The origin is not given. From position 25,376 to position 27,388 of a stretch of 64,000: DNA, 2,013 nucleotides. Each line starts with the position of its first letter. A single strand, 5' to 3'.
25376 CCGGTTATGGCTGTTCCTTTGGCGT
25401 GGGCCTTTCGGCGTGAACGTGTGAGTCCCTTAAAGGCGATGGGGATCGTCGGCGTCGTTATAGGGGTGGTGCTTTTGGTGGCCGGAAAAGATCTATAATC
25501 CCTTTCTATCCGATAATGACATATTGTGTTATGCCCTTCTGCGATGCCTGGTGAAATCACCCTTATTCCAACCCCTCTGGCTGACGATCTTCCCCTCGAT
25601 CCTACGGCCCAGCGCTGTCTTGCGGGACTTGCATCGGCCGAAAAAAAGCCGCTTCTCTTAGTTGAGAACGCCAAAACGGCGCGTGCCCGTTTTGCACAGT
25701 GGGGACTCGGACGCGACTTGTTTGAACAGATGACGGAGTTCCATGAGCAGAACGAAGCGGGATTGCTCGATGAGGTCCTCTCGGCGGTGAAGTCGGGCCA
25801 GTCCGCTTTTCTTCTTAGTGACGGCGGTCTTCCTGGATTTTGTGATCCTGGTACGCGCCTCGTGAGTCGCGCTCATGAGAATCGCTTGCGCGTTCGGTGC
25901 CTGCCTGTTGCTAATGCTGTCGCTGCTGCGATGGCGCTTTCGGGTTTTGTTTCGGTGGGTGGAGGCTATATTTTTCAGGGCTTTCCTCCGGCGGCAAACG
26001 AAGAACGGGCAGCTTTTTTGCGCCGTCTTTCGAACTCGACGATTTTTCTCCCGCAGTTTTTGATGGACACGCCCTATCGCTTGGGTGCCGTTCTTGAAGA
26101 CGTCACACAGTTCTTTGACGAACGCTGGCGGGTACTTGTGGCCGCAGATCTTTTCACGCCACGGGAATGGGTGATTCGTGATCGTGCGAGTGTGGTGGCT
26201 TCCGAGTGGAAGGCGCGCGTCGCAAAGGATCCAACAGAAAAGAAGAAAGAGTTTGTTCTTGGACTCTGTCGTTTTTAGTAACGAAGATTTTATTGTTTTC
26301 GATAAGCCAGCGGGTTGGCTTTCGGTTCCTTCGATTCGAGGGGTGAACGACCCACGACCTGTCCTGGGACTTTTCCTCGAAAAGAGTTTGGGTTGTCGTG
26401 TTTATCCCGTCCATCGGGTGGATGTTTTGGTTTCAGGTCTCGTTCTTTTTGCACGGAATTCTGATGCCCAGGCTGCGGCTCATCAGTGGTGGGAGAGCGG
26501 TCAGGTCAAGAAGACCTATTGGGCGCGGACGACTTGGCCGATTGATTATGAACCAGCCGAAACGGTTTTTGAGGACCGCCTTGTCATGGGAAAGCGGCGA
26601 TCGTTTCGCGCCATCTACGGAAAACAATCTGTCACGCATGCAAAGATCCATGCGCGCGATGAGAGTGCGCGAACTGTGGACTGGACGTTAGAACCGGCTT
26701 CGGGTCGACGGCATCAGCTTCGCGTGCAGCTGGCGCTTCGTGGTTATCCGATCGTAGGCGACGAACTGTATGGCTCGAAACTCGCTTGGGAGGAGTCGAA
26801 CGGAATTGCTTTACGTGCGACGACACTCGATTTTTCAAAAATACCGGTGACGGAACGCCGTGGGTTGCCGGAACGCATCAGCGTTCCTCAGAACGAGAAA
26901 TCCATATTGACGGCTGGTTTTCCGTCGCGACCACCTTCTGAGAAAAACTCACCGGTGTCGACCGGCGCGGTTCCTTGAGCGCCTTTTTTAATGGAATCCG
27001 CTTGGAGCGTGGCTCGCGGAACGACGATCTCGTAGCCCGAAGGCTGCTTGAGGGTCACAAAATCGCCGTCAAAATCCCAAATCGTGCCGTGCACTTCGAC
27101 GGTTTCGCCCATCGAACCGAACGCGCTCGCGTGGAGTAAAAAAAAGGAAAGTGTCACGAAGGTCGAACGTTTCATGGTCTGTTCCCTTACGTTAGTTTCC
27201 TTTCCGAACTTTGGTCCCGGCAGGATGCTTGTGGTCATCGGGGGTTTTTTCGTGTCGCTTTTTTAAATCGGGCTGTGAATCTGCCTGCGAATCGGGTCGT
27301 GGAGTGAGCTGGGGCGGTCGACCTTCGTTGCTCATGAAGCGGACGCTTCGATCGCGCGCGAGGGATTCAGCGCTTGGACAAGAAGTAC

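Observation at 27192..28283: In-frame fusion of an ArsC/LMW-PTP domain to a complete signal-peptide plus Cys-rich protein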

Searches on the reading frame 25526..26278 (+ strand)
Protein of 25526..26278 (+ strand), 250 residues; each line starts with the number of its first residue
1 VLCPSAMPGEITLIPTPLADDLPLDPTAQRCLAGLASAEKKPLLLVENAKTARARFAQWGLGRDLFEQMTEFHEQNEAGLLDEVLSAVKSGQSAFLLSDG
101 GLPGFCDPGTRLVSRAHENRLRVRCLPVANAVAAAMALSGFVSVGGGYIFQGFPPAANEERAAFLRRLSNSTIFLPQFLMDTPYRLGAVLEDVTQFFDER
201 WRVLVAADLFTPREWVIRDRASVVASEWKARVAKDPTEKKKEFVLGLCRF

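Call 15: search_protein_families(library=pfam, proteins=[window:25526-26278:+], max_evalue=0.001)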
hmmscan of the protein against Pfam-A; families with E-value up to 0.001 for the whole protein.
window:25526-26278:+ (250 aa): 1 family
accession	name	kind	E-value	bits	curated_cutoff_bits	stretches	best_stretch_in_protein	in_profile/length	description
PF00590.25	TP_methylase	-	5.8e-07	30.1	27.8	1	70-221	57-208/212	Tetrapyrrole (Corrin/Porphyrin) Methylases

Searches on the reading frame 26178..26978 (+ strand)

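Call 15: search_protein_families(library=pfam, proteins=[window:26178-26978:+], max_evalue=0.001)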
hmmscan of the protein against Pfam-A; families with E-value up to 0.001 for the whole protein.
window:26178-26978:+ (266 aa): 1 family
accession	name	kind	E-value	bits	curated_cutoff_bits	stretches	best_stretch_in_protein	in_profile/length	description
PF00849.27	PseudoU_synth_2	-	1.4e-20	74.5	26.8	1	37-186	1-151/152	RNA pseudouridylate synthase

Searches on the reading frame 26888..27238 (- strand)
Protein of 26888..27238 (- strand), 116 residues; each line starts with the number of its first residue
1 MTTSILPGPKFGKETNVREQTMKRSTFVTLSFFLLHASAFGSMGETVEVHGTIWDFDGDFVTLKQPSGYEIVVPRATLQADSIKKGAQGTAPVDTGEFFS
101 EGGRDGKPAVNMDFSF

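Call 15: search_protein_families(library=pfam, proteins=[window:26888-27238:-], max_evalue=0.001)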
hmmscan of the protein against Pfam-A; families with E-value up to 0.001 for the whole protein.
window:26888-27238:- (116 aa): 0 families
